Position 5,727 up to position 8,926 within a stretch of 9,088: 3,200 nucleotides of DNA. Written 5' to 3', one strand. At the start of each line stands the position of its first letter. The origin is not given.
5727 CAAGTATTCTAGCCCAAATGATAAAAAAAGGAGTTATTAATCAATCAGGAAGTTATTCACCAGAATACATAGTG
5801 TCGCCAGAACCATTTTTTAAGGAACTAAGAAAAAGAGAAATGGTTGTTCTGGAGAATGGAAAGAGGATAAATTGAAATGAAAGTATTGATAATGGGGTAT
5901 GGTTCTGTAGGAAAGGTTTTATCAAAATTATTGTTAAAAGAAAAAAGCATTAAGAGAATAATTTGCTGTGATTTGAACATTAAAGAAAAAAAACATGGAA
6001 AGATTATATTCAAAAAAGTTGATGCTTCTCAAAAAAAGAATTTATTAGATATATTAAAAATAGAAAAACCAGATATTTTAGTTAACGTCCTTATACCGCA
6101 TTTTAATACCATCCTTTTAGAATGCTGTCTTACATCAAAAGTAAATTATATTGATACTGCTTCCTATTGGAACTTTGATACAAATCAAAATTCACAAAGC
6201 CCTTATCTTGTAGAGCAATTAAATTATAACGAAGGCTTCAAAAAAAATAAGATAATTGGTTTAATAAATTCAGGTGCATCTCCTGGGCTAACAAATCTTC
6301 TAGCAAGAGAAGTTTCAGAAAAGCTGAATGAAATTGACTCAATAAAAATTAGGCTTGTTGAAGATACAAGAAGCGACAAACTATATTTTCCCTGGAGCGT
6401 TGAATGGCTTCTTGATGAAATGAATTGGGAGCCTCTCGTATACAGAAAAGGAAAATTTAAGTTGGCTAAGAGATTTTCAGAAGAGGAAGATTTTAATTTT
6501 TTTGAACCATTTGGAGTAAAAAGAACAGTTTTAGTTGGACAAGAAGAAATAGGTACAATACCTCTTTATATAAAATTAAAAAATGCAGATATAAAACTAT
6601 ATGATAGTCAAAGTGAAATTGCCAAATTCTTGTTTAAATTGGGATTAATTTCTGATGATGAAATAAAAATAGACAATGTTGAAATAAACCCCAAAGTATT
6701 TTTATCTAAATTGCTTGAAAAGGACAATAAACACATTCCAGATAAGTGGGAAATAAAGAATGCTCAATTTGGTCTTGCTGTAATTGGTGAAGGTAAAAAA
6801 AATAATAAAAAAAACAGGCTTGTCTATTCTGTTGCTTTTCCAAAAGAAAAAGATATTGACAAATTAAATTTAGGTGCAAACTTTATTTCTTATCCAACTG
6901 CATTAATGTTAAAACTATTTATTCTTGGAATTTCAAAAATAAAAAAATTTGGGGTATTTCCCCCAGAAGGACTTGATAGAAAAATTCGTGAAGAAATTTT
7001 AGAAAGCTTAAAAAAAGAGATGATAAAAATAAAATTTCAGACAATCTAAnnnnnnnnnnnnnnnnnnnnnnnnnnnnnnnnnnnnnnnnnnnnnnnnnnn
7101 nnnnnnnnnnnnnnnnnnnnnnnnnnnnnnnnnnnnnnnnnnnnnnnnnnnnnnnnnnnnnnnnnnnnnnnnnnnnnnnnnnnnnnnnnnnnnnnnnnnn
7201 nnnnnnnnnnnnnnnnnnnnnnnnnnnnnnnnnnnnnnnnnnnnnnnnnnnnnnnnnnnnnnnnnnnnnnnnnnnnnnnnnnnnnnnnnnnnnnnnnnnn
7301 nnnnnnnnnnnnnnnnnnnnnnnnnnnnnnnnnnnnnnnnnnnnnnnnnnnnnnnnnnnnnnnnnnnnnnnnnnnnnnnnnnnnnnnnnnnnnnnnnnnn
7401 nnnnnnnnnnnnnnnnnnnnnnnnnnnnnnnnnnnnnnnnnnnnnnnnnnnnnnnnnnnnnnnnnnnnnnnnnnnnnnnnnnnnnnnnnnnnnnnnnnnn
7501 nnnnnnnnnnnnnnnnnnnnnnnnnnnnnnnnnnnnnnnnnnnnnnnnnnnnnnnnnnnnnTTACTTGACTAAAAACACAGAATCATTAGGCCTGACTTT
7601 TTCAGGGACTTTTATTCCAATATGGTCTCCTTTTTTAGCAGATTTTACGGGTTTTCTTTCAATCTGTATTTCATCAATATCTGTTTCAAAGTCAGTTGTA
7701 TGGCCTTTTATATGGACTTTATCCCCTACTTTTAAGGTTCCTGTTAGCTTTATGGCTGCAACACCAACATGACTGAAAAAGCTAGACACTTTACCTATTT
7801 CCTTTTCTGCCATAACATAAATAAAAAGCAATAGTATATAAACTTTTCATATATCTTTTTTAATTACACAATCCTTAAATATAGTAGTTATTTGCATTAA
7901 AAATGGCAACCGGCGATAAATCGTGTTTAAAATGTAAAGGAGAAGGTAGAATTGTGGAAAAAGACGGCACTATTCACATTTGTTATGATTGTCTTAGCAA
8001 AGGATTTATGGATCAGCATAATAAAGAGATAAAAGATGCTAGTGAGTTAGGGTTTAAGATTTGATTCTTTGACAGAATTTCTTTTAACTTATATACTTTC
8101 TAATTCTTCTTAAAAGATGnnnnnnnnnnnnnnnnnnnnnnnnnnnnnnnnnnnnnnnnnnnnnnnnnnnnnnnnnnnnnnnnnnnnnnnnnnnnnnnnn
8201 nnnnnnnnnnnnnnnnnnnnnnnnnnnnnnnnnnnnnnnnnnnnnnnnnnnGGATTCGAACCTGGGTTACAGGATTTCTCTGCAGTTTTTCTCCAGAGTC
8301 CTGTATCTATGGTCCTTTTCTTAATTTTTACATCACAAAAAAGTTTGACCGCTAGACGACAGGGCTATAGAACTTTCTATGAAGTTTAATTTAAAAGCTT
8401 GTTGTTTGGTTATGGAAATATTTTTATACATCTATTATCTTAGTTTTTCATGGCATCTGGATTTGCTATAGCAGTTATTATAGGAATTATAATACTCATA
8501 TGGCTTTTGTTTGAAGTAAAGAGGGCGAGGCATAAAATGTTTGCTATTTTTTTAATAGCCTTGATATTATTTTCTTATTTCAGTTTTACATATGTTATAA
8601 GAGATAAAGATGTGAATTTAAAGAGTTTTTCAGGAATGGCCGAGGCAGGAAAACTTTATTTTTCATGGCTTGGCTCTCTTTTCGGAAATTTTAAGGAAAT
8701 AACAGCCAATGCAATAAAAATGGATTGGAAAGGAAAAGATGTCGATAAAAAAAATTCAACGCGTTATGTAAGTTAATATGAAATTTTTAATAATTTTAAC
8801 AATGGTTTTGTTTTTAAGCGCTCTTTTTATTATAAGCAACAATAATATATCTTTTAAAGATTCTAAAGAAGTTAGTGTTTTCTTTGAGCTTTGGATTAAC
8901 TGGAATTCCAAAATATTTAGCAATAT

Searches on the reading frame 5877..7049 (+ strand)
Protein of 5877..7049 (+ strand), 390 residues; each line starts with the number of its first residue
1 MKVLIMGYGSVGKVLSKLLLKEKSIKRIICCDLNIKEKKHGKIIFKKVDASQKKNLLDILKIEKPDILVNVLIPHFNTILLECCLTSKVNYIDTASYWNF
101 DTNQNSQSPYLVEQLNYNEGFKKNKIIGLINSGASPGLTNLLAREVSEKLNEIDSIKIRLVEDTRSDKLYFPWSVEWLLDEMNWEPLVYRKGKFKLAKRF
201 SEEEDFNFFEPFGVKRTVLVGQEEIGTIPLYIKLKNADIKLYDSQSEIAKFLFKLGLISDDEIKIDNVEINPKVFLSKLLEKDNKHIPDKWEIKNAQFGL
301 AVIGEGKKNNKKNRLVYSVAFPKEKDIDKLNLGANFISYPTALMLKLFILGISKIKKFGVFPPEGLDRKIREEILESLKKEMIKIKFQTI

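Call 26: search_protein_families(library=pfam, proteins=[window:5877-7049:+], max_evalue=0.01)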
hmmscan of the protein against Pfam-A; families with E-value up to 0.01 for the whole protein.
window:5877-7049:+ (390 aa): 2 families
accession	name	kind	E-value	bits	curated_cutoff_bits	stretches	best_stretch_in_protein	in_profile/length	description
PF03435.24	Sacchrp_dh_NADP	-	6.8e-16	59.2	25.1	1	3-122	1-122/129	Saccharopine dehydrogenase NADP binding domain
PF16653.10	Sacchrp_dh_C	-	3e-14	54.2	31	1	133-382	1-264/265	Saccharopine dehydrogenase C-terminal domain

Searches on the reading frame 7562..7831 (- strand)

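Call 26: search_protein_families(library=pfam, proteins=[window:7562-7831:-], max_evalue=0.01)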
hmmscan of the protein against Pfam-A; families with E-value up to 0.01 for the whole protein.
window:7562-7831:- (89 aa): 1 family
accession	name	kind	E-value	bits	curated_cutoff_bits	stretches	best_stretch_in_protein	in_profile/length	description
PF03144.31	GTP_EFTU_D2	-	2.4e-07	31.5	30.3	1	30-75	10-58/73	Elongation factor Tu domain 2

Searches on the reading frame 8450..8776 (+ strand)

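Call 26: search_protein_families(library=pfam, proteins=[window:8450-8776:+], max_evalue=0.01)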
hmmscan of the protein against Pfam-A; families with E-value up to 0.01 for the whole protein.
window:8450-8776:+ (108 aa): 2 families
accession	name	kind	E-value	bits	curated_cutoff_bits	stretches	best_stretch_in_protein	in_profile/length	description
PF13567.11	DUF4131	-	0.0022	18.1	31.6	1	7-50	9-52/165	Domain of unknown function (DUF4131)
PF04932.20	Wzy_C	-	0.0052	17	31.7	1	7-50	20-59/149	O-Antigen ligase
